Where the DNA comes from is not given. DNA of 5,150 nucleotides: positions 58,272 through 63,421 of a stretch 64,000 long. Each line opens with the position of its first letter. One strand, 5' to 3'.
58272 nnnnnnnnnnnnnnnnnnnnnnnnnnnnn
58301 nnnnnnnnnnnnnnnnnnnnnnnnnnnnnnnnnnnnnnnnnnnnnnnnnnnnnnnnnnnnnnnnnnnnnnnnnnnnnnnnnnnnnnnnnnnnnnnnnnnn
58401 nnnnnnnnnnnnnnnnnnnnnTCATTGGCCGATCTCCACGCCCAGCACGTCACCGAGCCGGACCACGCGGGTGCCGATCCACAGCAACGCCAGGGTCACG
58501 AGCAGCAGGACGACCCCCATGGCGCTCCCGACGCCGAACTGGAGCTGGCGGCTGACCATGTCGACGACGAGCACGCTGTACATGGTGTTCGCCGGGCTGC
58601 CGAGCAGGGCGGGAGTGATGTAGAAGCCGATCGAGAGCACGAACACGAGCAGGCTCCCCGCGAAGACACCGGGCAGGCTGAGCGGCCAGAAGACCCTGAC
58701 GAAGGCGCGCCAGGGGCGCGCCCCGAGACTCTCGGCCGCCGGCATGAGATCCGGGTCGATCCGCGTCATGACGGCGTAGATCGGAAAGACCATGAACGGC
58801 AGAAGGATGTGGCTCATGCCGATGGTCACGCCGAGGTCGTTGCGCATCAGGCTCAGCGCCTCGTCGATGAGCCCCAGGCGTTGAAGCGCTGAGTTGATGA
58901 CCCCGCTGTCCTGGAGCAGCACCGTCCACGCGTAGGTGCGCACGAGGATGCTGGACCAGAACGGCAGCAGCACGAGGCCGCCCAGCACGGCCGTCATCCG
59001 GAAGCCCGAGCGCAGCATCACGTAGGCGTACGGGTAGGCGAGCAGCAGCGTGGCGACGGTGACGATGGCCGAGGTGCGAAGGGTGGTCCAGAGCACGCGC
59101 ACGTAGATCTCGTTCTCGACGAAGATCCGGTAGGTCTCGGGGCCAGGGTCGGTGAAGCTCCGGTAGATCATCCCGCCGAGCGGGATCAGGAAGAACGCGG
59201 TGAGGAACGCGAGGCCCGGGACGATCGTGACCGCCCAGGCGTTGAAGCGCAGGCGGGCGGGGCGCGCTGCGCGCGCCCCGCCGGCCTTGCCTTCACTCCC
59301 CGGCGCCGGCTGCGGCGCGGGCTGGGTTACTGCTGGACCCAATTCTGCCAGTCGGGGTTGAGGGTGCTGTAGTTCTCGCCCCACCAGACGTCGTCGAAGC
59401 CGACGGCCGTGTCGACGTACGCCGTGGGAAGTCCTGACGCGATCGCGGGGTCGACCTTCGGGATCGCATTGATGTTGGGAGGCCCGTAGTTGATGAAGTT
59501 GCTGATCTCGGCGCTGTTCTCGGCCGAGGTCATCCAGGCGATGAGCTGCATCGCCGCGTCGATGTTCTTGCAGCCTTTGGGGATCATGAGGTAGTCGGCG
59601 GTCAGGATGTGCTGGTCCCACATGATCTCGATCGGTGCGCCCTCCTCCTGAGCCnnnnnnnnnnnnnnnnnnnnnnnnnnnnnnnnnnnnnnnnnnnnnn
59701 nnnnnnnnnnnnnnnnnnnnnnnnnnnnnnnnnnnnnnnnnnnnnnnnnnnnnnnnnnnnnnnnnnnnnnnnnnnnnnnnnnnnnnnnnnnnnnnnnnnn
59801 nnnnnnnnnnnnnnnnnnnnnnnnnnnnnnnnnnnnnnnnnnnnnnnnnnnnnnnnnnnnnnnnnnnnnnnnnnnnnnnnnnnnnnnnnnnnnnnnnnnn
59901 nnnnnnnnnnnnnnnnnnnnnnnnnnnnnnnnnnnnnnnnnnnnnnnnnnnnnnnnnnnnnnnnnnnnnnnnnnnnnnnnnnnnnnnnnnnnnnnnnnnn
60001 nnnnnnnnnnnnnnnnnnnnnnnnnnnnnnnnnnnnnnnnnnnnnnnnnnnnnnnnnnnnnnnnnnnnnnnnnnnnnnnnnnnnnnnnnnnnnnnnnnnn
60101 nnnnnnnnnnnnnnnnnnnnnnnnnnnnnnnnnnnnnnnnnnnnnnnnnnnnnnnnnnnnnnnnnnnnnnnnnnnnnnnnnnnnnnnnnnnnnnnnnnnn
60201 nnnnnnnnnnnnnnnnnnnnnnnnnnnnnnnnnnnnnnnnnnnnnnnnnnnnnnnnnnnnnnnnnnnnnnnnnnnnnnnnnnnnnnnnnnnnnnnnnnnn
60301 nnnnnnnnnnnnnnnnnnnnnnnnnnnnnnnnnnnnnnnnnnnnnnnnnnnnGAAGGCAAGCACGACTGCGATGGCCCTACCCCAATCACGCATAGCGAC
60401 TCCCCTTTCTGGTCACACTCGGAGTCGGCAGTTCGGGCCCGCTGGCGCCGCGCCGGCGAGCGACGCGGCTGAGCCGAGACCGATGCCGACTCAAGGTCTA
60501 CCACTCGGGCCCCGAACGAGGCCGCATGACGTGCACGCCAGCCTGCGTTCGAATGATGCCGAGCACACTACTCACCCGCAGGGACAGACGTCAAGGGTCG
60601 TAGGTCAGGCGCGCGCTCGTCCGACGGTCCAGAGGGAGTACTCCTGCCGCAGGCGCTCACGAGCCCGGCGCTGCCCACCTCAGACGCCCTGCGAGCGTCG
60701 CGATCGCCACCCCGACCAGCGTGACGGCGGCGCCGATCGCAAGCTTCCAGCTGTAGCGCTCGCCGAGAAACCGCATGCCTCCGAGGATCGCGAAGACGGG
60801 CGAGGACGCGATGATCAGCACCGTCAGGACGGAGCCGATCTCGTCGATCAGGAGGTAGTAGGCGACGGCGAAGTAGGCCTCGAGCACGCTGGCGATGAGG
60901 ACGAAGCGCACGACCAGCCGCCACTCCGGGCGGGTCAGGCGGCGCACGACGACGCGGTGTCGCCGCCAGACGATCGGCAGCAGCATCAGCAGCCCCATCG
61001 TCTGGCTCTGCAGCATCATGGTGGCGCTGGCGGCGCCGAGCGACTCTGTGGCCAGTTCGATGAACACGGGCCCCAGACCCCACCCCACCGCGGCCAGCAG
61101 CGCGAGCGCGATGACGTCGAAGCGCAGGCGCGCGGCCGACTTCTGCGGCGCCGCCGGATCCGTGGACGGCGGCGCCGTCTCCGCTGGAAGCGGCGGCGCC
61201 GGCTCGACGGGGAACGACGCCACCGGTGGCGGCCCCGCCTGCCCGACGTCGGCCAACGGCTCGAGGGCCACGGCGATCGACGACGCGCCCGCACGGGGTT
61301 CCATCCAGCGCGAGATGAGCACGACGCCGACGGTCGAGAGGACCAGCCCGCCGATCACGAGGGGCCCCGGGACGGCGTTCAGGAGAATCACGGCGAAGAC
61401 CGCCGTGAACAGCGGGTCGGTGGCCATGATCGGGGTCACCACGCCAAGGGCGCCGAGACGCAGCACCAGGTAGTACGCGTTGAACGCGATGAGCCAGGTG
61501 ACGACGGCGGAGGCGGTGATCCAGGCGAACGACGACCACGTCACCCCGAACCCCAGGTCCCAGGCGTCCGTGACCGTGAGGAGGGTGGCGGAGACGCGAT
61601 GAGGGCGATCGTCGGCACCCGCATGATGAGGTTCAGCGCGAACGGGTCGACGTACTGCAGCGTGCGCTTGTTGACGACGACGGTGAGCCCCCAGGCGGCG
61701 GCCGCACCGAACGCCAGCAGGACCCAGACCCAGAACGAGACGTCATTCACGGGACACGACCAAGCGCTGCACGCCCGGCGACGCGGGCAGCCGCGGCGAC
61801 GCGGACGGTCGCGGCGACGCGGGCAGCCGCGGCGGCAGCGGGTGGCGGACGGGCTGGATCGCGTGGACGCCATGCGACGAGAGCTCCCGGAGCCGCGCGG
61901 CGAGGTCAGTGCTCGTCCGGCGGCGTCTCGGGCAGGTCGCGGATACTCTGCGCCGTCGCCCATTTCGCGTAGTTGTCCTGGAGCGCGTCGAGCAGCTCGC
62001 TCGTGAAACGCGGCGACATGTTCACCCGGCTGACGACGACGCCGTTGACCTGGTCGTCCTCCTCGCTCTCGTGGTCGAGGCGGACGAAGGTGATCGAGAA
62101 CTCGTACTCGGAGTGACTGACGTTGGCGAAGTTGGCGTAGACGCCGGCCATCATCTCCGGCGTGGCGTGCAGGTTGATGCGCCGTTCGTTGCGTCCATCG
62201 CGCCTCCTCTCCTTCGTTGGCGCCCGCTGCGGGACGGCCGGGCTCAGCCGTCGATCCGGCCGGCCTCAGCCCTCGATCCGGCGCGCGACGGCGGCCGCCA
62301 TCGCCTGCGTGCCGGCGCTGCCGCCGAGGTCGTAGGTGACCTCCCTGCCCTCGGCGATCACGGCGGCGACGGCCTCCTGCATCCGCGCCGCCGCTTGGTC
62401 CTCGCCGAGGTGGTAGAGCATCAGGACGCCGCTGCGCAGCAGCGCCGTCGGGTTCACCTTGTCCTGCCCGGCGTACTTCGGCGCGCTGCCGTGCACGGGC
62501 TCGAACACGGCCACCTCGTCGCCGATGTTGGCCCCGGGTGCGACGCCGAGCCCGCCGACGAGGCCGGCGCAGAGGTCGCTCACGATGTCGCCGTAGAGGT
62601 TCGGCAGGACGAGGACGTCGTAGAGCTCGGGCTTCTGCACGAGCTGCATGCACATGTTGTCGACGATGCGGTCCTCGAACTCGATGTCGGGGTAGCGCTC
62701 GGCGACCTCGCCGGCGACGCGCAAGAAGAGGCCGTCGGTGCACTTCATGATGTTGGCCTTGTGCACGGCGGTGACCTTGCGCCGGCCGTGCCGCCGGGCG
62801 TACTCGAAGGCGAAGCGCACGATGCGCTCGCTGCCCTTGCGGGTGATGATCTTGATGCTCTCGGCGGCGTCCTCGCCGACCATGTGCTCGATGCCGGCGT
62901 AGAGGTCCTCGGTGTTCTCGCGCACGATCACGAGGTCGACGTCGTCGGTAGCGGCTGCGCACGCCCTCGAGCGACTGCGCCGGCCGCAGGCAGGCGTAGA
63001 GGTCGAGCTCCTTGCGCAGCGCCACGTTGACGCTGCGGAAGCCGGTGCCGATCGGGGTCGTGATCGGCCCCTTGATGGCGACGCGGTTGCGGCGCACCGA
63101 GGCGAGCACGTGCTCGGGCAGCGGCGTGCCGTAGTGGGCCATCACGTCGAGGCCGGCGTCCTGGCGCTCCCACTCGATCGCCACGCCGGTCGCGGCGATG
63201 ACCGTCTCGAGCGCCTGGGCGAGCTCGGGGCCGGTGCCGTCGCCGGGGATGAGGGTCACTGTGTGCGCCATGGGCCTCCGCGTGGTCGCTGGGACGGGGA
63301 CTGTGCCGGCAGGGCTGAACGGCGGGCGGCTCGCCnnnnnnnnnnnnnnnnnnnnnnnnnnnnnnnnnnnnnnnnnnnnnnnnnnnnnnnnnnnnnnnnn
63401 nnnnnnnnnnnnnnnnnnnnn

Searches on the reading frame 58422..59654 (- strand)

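Call 16: search_protein_families(library=ncbifam, proteins=[window:58422-59654:-], max_evalue=0.00001)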
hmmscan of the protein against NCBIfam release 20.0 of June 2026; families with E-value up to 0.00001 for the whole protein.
window:58422-59654:- (410 aa): 16 families
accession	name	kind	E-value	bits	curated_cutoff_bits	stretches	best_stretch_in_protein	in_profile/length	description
NF007044.0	PRK09497.1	equivalog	6.1e-46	157.1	348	1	179-400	56-277/285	spermidine/putrescine ABC transporter permease PotB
NF007963.0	PRK10683.1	equivalog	3.1e-45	154.9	489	1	177-393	88-305/317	putrescine ABC transporter permease PotH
NF011624.0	PRK15050.1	equivalog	3.3e-25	88.8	247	1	129-393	14-281/297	2-aminoethylphosphonate ABC transporter permease subunit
TIGR02139.1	permease_CysT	equivalog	1.6e-22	80.4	246.1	1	141-392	6-253/265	sulfate ABC transporter permease subunit CysT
NF043074.1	MMSYN1_0196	equivalog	1.2e-20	73.9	350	1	175-393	54-258/277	spermidine/putrescine ABC transporter permease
TIGR03226.1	PhnU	equivalog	1.9e-19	70.3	283.45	1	128-393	32-299/311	2-aminoethylphosphonate ABC transporter permease subunit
TIGR00969.1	3a0106s02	subfamily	2.2e-18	66.7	240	1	143-392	19-264/272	sulfate ABC transporter permease subunit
TIGR01581.1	Mo_ABC_porter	hypoth_equivalog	8.8e-18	64.6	210.3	1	186-390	21-223/225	ABC transporter permease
TIGR03262.1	PhnU2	equivalog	9.1e-17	60.9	593.25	1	147-393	10-252/546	putative 2-aminoethylphosphonate ABC transporter permease subunit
TIGR02141.1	modB_ABC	equivalog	1.2e-16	60.9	182.6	1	190-392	2-198/208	molybdate ABC transporter permease subunit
NF006939.0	PRK09421.1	equivalog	3e-15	56.3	262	1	186-345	10-165/230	molybdate ABC transporter permease subunit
NF040839.1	tungstate_WtpB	equivalog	1e-13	51.5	340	1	149-391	11-239/251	tungstate ABC transporter permease WtpB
NF008208.0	PRK10971.1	equivalog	2.2e-12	47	415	1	139-393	12-262/277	sulfate/thiosulfate ABC transporter permease CysT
NF007047.0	PRK09500.1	equivalog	1.4e-10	41.2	326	1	274-399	126-253/257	spermidine/putrescine ABC transporter permease PotC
TIGR03255.1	PhnV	equivalog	3.6e-07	30.1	358.7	1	283-399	151-267/270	2-aminoethylphosphonate ABC transport system, membrane component PhnV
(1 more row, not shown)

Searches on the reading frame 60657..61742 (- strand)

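Call 49: search_protein_families(library=ncbifam, proteins=[window:60657-61742:-], max_evalue=0.00001)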
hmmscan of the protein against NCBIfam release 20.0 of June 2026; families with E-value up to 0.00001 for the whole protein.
window:60657-61742:- (361 aa): 1 family
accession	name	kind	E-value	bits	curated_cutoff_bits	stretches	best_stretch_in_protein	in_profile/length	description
TIGR00950.1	2A78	equivalog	2.1e-06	27.4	230.2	1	221-357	1-126/264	carboxylate/amino acid/amine transporter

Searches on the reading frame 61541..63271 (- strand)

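Call 49: search_protein_families(library=ncbifam, proteins=[window:61541-63271:-], max_evalue=0.00001)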
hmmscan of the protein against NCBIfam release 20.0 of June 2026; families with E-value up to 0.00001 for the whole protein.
window:61541-63271:- (576 aa): 15 families
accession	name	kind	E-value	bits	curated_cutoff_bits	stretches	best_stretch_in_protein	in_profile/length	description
NF006529.0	PRK08997.1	equivalog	7.7e-32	110.6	510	1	2-109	3-110/335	isocitrate dehydrogenase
TIGR00175.1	mito_nad_idh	equivalog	2.1e-26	92.9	432.4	1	3-109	4-110/334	isocitrate dehydrogenase (NAD(+))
NF006673.0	PRK09222.1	equivalog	1.3e-23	83.7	509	1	3-102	5-105/482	NADP-dependent isocitrate dehydrogenase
NF005425.0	PRK07006.1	equivalog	3.8e-23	81.9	490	1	5-110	29-143/416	NADP-dependent isocitrate dehydrogenase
TIGR00183.1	prok_nadp_idh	equivalog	2.1e-22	79.5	567.3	1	6-110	30-143/417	isocitrate dehydrogenase (NADP(+))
TIGR02088.1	LEU3_arch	subfamily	8.2e-21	74.6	409.8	1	5-108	1-105/324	isopropylmalate/isohomocitrate dehydrogenases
NF005610.0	PRK07362.1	equivalog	1.5e-19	70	585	1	5-110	31-145/474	NADP-dependent isocitrate dehydrogenase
TIGR02924.1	ICDH_alpha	equivalog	2.6e-17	63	561.35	1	5-102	3-101/473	isocitrate dehydrogenase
NF040626.1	AksF2_Meth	equivalog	1.7e-16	60.4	540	1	4-107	3-104/333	homoisocitrate dehydrogenase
NF005036.0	PRK06451.1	equivalog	4.8e-16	58.5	484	1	6-108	27-136/412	NADP-dependent isocitrate dehydrogenase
NF040855.1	iso_homocit_dh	equivalog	3.2e-14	52.9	680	1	4-101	3-101/345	isocitrate--homoisocitrate dehydrogenase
NF040619.1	AksF_Meth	equivalog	1.5e-08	34.1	500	1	5-102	4-105/343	homoisocitrate dehydrogenase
TIGR00169.1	leuB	equivalog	1.3e-07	31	353.2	1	5-104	2-111/349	3-isopropylmalate dehydrogenase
TIGR02089.1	TTC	equivalog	1.4e-07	30.8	470.4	1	3-115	4-125/352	tartrate dehydrogenase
NF002898.0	PRK03437.1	equivalog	1.8e-07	30.8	393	1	4-108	6-116/347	3-isopropylmalate dehydrogenase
